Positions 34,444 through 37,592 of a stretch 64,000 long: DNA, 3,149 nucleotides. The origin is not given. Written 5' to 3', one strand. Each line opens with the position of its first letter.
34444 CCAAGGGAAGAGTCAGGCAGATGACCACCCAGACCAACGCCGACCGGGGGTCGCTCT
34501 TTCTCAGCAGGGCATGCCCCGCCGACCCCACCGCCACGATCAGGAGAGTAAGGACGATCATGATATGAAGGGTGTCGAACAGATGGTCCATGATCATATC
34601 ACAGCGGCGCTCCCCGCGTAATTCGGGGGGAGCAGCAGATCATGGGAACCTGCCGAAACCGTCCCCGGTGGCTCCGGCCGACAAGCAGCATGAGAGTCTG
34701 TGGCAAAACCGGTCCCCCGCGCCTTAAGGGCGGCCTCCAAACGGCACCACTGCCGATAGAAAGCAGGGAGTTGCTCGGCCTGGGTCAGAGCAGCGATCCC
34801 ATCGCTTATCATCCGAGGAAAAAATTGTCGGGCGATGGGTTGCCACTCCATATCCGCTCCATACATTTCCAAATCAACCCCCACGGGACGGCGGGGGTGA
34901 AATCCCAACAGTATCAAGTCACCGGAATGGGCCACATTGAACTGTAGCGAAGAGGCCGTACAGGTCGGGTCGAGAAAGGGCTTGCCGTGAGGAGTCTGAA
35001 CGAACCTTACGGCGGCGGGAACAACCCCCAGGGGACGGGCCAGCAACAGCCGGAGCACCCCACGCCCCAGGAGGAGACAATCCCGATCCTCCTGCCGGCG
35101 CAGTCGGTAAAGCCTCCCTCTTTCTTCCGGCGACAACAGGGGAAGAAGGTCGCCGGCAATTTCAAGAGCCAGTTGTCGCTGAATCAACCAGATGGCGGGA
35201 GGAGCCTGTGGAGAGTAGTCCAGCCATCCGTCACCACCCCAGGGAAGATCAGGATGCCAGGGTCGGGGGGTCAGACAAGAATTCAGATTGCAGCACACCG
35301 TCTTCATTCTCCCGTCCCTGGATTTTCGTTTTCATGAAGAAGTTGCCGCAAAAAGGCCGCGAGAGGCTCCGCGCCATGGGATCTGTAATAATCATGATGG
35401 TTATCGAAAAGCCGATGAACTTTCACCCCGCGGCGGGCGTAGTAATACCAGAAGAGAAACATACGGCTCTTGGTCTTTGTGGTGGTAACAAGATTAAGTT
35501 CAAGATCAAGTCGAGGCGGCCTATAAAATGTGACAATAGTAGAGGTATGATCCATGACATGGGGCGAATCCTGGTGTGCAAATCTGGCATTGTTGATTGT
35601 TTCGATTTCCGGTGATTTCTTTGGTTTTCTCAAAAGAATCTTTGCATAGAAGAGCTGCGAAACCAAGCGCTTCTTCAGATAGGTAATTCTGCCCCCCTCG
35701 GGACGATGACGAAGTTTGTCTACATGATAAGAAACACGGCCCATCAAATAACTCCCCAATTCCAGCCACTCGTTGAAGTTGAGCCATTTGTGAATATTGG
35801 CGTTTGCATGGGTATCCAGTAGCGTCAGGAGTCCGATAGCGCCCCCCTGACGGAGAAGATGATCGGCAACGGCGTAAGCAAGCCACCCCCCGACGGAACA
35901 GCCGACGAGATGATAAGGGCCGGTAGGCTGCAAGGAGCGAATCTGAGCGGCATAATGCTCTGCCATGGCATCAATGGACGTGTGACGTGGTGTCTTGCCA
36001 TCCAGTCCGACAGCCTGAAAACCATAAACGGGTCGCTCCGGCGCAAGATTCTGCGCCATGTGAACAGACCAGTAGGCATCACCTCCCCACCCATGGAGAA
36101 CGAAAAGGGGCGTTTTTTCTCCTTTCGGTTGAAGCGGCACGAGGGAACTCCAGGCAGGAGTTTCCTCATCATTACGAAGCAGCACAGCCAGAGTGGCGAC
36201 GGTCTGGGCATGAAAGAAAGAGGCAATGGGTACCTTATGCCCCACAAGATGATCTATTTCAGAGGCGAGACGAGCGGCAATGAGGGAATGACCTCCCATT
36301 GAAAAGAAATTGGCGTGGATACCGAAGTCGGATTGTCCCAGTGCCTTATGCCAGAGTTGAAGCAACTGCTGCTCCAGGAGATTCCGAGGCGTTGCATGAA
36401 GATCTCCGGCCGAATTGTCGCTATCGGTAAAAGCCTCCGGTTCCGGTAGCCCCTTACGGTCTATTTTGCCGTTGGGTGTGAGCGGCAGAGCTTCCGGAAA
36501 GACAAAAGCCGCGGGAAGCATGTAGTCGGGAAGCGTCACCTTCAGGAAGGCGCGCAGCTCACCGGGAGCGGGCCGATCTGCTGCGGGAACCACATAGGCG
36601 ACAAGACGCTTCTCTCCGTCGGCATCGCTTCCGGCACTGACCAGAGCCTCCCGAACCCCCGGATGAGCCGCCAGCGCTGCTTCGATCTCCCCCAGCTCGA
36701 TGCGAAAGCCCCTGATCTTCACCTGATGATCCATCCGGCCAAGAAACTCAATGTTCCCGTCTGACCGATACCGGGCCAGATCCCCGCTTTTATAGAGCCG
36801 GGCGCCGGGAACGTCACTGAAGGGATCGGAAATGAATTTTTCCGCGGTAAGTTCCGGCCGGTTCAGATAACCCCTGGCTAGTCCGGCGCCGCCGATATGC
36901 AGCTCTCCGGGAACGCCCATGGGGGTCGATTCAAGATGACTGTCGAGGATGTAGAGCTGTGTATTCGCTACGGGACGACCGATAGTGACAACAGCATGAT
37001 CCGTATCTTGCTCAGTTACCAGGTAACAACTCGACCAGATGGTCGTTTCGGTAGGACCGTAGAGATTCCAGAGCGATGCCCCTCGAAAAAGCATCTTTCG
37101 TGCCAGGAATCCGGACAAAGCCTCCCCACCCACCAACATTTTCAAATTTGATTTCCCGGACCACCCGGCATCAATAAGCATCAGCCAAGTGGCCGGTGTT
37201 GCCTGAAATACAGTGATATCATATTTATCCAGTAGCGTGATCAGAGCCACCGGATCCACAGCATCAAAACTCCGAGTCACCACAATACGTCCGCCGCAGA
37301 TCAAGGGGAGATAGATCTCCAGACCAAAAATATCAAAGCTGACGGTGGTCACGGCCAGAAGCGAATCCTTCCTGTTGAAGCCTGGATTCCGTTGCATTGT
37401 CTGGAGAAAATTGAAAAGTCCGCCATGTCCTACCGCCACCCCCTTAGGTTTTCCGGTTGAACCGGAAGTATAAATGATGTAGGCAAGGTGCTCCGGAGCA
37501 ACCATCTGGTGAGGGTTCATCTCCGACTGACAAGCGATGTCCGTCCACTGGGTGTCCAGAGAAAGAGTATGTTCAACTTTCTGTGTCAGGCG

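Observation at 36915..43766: NRPS modules are near-identical except for the adenylation specificity cores (subdomain-swap signature)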

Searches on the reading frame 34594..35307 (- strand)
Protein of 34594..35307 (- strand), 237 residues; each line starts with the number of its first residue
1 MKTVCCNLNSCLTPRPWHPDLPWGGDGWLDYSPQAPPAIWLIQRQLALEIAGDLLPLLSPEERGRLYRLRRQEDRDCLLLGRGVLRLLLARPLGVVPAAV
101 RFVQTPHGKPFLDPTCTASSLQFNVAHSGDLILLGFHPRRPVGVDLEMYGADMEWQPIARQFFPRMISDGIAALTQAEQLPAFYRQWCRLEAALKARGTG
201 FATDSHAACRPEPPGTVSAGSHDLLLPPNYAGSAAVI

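Call 15: search_protein_families(library=pfam, proteins=[window:34594-35307:-], max_evalue=0.00001)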
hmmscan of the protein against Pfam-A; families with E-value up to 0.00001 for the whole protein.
window:34594-35307:- (237 aa): 2 families
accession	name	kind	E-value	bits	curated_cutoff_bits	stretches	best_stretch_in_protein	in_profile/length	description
PF22624.1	AASDHPPT_N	-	3.1e-11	43.8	27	1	55-134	14-95/100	4'-phosphopantetheinyl transferase, N-terminal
PF01648.25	ACPS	-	1.7e-06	28.5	25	1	141-203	1-69/111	4'-phosphopantetheinyl transferase superfamily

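Call 20: find_encoding_contigs(protein=window:34594-35307:-, flank=10000, max_places=8)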
Protein window:34594-35307:- (237 aa): 22 contigs read that carry it; 8 places shown.
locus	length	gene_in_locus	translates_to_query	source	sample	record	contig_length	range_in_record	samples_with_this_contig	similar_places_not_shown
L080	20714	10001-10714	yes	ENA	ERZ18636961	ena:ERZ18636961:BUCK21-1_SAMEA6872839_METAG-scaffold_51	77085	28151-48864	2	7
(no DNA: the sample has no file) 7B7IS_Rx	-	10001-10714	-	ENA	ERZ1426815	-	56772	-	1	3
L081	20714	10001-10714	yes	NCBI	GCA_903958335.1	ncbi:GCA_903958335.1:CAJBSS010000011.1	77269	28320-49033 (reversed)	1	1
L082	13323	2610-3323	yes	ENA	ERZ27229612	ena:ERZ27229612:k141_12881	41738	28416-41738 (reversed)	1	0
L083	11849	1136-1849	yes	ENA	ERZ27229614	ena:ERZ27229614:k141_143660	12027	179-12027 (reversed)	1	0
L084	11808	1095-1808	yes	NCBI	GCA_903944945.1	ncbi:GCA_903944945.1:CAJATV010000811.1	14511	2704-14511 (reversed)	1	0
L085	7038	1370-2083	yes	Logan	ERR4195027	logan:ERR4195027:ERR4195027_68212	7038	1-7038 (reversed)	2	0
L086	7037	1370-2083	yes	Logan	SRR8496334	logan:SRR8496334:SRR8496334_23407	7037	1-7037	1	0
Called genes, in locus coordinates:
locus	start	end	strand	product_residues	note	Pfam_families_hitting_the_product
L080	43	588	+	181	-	-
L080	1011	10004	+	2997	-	PF00501:AMP-binding, PF13193:AMP-binding_C, PF00550:PP-binding, PF00668:Condensation, PF00501:AMP-binding, PF13193:AMP-binding_C, PF00550:PP-binding, PF00668:Condensation, +5 more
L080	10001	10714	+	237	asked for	PF22624:AASDHPPT_N, PF01648:ACPS (weak)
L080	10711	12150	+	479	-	PF13396:PLDc_N (weak), PF13091:PLDc_2, PF00614:PLDc (weak), PF13091:PLDc_2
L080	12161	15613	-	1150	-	PF02574:S-methyl_trans, PF00809:Pterin_bind, PF02607:B12-binding_2, PF02310:B12-binding, PF02965:Met_synt_B12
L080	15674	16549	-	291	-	PF02219:MTHFR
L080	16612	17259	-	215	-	-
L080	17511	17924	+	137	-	-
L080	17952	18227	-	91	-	PF00708:Acylphosphatase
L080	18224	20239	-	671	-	PF22745:Nlig-Ia, PF01653:DNA_ligase_aden, PF03120:OB_DNA_ligase, PF03119:DNA_ligase_ZBD, PF14520:HHH_5 (faint), PF12826:HHH_2, PF00533:BRCT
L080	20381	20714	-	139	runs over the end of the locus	-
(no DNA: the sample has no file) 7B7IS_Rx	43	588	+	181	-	-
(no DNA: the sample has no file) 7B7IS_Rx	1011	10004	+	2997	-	PF00501:AMP-binding, PF13193:AMP-binding_C, PF00550:PP-binding, PF00668:Condensation, PF00501:AMP-binding, PF13193:AMP-binding_C, PF00550:PP-binding, PF00668:Condensation, +5 more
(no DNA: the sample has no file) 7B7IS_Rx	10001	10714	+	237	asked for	PF22624:AASDHPPT_N, PF01648:ACPS (weak)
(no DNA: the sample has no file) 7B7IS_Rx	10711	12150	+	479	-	PF13396:PLDc_N (weak), PF13091:PLDc_2, PF00614:PLDc (weak), PF13091:PLDc_2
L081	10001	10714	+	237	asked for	PF22624:AASDHPPT_N, PF01648:ACPS (weak)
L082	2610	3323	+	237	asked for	PF22624:AASDHPPT_N, PF01648:ACPS (weak)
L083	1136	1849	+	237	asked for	PF22624:AASDHPPT_N, PF01648:ACPS (weak)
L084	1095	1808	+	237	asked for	PF22624:AASDHPPT_N, PF01648:ACPS (weak)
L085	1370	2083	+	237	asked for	PF22624:AASDHPPT_N, PF01648:ACPS (weak)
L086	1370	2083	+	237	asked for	PF22624:AASDHPPT_N, PF01648:ACPS (weak)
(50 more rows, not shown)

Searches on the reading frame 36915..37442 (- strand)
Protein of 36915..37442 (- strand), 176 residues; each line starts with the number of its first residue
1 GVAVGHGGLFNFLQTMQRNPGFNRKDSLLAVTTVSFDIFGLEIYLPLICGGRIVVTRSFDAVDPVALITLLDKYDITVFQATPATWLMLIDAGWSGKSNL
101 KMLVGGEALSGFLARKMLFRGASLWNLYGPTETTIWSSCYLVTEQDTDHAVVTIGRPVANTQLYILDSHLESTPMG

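Call 40: search_solved_structures(query=window:36915-37442:-, max_evalue=0.00001, show_alignments=1)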
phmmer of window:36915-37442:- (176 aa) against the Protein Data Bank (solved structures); distinct sequences matched with E-value up to 0.00001: 59.
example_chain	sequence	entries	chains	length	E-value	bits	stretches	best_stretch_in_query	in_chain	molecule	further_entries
4zxh_A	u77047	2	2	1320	3.4e-41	144.2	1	1-175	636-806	ABBFA_003403 | Tyrocidine synthetase 3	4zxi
5u89_A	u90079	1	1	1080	4.2e-37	130.9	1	1-176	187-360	Amino acid adenylation domain protein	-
8www_A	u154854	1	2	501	1.7e-28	102.9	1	2-171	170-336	Carrier domain-containing protein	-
6mfy_A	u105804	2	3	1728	1.5e-24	90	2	1-176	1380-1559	Linear gramicidin synthase subunit A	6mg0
9be3_A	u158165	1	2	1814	1.7e-24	89.9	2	1-176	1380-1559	Linear gramicidin synthase subunit A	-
6mfz_A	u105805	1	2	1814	1.7e-24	89.9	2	1-176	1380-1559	Linear gramicidin synthase subunit A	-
9be4_A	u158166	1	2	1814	1.7e-24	89.9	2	1-176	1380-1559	Linear gramicidin synthase subunit A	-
9meh_A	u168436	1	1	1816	1.7e-24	89.9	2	1-176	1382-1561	Linear gramicidin synthase subunit A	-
8xjz_C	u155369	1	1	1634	9.6e-24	87.4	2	8-175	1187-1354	Peptide synthetase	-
6p1j_A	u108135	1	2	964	2.4e-21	79.6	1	1-176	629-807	Txo2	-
6oyf_A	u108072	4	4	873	2.8e-21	79.4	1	1-176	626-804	Txo1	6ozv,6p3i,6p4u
6ea3_B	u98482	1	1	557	6.5e-21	78.2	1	1-176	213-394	adenylation domain of Fuscachelin synthetase component H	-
8jbr_A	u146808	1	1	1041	7.6e-17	64.9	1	27-176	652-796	McyA protein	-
2vsq_A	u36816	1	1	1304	3.6e-16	62.7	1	21-176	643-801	SURFACTIN SYNTHETASE SUBUNIT 3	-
1amu_A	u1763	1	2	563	2.2e-14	56.9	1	3-173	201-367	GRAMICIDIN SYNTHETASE 1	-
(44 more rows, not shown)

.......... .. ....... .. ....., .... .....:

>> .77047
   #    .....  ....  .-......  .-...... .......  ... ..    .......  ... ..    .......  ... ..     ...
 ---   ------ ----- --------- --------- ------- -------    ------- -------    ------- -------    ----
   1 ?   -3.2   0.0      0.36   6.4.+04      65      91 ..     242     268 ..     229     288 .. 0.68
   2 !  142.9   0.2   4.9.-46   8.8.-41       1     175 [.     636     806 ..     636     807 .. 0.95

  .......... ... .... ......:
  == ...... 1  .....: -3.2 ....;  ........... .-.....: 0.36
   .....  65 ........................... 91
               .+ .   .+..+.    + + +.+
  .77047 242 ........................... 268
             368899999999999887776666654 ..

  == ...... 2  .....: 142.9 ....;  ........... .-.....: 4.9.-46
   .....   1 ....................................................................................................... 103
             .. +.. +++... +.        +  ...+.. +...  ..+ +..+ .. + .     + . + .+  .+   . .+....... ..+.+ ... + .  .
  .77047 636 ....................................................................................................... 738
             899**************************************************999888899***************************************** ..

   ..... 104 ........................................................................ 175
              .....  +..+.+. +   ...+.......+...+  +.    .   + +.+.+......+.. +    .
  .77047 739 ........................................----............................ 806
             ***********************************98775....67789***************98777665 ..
